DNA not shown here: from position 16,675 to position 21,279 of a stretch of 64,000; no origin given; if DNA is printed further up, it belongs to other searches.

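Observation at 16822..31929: A single 15.1-kb ORF encoding a 5,035-aa modular surface protein with no characterised counterpart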

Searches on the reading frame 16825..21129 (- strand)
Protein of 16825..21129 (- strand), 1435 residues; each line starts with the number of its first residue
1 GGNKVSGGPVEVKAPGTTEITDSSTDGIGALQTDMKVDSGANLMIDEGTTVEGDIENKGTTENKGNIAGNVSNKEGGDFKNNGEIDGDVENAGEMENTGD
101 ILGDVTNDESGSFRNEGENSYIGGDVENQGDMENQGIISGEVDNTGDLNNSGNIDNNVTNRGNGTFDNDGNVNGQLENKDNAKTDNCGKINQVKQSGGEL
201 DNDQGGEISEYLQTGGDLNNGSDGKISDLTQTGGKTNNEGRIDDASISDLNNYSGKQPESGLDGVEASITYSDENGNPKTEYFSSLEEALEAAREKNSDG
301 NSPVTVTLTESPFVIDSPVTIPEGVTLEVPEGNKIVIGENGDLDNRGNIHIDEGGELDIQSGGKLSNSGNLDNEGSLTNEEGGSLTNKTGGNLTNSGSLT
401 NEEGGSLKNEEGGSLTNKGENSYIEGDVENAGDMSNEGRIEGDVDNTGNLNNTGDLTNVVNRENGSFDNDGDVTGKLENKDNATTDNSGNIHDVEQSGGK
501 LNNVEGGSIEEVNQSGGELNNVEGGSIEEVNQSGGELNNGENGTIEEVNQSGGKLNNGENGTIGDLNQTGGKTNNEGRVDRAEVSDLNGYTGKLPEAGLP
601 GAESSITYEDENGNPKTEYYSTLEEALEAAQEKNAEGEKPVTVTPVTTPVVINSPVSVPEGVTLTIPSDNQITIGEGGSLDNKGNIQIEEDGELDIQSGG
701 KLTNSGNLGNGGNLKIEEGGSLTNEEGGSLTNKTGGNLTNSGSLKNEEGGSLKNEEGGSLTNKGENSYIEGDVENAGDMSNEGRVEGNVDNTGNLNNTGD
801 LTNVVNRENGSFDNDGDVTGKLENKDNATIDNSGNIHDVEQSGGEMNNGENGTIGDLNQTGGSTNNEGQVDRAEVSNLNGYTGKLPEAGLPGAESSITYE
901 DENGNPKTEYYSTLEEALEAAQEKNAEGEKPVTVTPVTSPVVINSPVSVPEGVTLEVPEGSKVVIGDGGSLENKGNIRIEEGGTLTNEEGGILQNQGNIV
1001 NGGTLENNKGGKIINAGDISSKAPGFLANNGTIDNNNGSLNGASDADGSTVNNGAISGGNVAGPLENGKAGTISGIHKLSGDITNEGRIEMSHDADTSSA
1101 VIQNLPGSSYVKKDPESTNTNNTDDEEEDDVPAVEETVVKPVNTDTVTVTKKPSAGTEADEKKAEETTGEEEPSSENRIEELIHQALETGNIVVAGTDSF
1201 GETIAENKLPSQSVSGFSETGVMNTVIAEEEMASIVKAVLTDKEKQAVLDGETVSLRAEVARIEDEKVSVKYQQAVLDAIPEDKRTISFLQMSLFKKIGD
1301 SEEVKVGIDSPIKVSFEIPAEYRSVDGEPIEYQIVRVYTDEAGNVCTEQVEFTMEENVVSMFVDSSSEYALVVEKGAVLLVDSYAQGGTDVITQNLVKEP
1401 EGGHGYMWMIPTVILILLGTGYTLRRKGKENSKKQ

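Call 5: search_protein_families(library=pfam, proteins=[window:16825-21129:-], max_evalue=0.01)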
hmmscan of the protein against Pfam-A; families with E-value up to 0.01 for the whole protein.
window:16825-21129:- (1435 aa): 2 families
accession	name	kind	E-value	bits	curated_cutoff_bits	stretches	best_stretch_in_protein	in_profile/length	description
PF04519.19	Bactofilin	-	1e-05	26.1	27.9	2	44-110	2-67/98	Polymer-forming cytoskeletal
PF09954.14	DUF2188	-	0.00023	21.7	22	0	609-634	14-39/62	Uncharacterized protein conserved in bacteria (DUF2188)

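Call 6: search_protein_families(library=ncbifam, proteins=[window:16825-21129:-], max_evalue=0.01)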
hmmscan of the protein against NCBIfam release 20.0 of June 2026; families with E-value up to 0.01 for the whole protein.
window:16825-21129:- (1435 aa): 1 family
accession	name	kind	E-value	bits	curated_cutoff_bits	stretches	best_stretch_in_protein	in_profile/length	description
NF053793.1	beta_CO2some_N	equivalog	0.00089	19.1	100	0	646-704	16-73/118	beta-carboxysome scaffolding protein CcmN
